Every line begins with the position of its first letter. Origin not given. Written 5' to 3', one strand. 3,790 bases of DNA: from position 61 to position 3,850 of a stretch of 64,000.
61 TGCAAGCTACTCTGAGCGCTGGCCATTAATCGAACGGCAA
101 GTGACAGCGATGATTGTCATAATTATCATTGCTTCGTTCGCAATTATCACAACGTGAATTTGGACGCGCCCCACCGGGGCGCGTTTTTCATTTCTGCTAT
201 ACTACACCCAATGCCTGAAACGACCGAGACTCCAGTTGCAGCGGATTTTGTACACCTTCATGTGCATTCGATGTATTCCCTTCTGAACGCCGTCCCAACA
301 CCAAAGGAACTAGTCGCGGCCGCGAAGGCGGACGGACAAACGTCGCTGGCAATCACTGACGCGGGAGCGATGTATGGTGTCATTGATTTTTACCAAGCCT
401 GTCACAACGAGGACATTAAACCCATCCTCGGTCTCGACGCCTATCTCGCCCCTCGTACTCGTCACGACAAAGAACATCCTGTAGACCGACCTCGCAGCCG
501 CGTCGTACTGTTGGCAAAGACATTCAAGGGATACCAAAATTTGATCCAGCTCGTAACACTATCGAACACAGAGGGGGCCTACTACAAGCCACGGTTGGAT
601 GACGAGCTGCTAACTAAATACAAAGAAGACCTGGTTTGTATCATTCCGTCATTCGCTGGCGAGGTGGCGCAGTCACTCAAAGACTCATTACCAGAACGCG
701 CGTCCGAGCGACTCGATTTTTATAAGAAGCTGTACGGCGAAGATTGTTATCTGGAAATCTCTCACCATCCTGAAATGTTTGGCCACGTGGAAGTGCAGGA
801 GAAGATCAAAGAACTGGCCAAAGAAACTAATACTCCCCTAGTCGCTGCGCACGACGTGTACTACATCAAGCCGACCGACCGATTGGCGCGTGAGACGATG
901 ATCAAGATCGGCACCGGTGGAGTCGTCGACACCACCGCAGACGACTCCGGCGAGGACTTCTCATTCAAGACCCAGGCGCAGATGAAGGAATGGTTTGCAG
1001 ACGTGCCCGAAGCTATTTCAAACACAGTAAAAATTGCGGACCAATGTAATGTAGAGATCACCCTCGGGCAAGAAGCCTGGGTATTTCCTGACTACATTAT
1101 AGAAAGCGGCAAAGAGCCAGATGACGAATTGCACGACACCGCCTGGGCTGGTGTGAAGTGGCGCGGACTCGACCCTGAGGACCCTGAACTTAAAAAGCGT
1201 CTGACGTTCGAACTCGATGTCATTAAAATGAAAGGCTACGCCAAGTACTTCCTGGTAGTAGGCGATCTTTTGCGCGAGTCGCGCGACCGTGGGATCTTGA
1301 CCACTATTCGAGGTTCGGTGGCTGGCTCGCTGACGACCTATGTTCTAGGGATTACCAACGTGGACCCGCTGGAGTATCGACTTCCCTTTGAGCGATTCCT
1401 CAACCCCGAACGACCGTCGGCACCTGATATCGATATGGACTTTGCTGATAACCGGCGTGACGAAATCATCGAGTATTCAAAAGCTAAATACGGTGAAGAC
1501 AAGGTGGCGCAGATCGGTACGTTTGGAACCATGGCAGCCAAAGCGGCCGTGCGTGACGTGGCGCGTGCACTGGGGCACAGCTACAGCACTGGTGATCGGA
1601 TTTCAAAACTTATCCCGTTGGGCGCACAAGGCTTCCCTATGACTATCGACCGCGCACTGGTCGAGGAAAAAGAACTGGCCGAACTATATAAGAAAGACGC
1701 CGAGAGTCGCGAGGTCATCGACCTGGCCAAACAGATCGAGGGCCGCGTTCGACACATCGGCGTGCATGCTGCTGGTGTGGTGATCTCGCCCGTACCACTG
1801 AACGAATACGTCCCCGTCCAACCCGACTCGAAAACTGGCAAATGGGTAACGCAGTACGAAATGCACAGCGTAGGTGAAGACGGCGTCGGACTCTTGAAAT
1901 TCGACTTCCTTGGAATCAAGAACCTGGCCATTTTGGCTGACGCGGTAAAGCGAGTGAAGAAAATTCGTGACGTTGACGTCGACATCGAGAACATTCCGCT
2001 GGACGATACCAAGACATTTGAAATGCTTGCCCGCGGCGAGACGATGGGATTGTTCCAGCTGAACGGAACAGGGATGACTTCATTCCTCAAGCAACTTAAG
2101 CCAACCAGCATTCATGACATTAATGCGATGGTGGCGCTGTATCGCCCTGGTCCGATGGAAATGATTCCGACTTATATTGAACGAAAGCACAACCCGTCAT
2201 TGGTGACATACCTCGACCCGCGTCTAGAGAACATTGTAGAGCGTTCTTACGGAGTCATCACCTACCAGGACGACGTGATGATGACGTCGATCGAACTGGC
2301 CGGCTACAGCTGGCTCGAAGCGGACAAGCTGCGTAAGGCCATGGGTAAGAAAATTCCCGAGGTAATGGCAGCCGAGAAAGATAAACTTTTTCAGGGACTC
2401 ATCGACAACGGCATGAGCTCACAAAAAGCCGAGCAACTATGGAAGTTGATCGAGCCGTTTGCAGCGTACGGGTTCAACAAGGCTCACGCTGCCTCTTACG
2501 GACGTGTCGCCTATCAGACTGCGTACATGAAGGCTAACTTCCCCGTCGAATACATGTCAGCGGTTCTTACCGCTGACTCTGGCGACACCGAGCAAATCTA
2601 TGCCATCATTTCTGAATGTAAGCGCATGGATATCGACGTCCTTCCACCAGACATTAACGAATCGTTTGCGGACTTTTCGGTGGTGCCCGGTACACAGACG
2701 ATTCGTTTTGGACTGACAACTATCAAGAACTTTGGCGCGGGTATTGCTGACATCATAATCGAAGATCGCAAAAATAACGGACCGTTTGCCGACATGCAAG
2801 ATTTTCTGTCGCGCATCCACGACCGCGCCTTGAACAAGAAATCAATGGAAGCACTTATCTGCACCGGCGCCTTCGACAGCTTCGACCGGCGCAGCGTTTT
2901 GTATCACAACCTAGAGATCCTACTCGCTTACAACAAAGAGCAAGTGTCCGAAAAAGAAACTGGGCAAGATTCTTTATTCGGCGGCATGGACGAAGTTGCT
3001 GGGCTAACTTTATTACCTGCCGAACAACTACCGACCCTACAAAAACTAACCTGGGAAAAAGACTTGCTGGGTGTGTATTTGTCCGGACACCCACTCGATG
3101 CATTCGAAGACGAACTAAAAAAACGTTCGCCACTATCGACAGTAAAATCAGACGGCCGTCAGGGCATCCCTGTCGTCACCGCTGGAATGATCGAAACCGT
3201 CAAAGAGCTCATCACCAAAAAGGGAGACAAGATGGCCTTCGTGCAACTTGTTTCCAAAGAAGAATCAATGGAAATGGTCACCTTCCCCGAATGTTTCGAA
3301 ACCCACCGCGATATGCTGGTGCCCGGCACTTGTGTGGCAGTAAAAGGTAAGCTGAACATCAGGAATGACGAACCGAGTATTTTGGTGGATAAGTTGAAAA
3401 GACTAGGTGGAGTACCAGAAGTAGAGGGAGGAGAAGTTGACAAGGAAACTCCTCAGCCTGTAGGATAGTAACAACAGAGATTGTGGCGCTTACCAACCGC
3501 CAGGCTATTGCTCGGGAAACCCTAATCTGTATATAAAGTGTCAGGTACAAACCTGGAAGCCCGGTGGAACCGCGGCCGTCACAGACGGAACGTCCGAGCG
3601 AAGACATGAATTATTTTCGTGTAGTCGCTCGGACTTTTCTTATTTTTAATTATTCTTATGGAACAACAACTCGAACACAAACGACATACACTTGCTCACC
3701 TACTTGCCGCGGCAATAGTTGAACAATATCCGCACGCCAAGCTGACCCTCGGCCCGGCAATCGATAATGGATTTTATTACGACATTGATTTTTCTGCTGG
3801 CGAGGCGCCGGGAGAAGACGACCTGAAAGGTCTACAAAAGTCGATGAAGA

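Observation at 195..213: Recurrent -10 box (often TGn-extended) 6-9 nt upstream of start codons: apparently pervasive leaderless transcription units, with little Shine-Dalgarno use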

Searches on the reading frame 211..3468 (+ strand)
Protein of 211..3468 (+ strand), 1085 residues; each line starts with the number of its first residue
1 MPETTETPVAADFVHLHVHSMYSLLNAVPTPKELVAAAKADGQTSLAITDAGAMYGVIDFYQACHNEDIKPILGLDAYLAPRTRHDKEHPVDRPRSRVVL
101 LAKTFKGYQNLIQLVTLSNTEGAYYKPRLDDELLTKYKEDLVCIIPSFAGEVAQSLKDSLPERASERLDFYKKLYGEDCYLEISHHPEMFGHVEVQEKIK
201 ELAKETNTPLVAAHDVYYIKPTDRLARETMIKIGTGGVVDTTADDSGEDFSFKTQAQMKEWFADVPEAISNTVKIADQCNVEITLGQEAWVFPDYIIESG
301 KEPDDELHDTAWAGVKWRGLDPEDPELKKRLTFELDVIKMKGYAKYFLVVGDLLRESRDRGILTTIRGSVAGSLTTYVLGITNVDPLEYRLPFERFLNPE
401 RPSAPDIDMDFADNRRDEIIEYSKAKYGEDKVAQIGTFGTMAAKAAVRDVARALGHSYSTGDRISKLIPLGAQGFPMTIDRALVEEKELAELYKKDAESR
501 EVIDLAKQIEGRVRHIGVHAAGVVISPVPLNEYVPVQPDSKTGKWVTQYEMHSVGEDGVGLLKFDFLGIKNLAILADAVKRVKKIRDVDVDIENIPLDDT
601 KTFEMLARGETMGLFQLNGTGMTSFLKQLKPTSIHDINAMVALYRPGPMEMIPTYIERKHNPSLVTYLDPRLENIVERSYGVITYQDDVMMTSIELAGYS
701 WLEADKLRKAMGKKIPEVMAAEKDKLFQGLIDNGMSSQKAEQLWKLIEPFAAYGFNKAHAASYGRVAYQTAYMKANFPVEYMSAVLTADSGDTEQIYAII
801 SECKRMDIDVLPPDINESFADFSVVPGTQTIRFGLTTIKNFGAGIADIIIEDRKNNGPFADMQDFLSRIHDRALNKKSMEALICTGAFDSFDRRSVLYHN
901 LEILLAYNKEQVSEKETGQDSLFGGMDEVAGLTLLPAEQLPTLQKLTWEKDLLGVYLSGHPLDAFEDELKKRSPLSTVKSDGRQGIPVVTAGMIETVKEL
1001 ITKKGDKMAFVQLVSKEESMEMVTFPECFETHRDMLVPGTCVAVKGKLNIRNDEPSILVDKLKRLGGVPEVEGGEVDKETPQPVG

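Call 11: search_protein_families(library=pfam, proteins=[window:211-3468:+])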
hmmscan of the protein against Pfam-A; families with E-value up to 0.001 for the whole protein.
window:211-3468:+ (1085 aa): 5 families
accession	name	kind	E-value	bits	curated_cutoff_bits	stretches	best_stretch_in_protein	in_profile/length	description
PF07733.18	DNA_pol3_alpha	-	1.1e-89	300.9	23.9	1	306-568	2-260/260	Bacterial DNA polymerase III alpha NTPase domain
PF17657.6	DNA_pol3_finger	-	9.7e-54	181.6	22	1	571-734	1-166/166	Bacterial DNA polymerase III alpha subunit finger domain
PF02811.25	PHP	-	2.5e-44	152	26.4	1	15-186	1-164/164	PHP domain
PF14579.12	HHH_6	-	5.3e-27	94.3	25.6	1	808-893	2-87/90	Helix-hairpin-helix motif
PF01336.31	tRNA_anti-codon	-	3.9e-09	36.8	27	1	988-1063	1-73/75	OB-fold nucleic acid binding domain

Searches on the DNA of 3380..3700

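Call 33: search_rna_families(source=window, start=3400, end=3700, threshold=evalue, max_evalue=10)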
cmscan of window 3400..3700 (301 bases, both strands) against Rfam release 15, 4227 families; matches with E-value up to 10: 3.
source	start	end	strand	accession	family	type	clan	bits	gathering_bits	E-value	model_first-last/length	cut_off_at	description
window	3414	3600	+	RF00230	T-box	Cis-reg; leader;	-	21.7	93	0.0053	1-219/219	no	T-box leader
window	3643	3664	+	RF01379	CRISPR-DR66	Gene; CRISPR;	CL00014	16.5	45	2.7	1-37/37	no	CRISPR RNA direct repeat element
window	3533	3581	+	RF02267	Vax2os1_2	Gene; lncRNA;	-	5.8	55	1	418-466/466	no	Vax2os1 conserved region 2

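Call 70: search_rna_families(source=window, start=3380, end=3670, threshold=evalue, max_evalue=0.1, show_alignments=1)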
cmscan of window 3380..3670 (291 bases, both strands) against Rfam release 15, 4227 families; matches with E-value up to 0.1: 1.
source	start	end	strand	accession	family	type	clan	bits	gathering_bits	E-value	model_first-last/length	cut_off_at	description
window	3414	3600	+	RF00230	T-box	Cis-reg; leader;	-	21.7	93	0.0051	1-219/219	no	T-box leader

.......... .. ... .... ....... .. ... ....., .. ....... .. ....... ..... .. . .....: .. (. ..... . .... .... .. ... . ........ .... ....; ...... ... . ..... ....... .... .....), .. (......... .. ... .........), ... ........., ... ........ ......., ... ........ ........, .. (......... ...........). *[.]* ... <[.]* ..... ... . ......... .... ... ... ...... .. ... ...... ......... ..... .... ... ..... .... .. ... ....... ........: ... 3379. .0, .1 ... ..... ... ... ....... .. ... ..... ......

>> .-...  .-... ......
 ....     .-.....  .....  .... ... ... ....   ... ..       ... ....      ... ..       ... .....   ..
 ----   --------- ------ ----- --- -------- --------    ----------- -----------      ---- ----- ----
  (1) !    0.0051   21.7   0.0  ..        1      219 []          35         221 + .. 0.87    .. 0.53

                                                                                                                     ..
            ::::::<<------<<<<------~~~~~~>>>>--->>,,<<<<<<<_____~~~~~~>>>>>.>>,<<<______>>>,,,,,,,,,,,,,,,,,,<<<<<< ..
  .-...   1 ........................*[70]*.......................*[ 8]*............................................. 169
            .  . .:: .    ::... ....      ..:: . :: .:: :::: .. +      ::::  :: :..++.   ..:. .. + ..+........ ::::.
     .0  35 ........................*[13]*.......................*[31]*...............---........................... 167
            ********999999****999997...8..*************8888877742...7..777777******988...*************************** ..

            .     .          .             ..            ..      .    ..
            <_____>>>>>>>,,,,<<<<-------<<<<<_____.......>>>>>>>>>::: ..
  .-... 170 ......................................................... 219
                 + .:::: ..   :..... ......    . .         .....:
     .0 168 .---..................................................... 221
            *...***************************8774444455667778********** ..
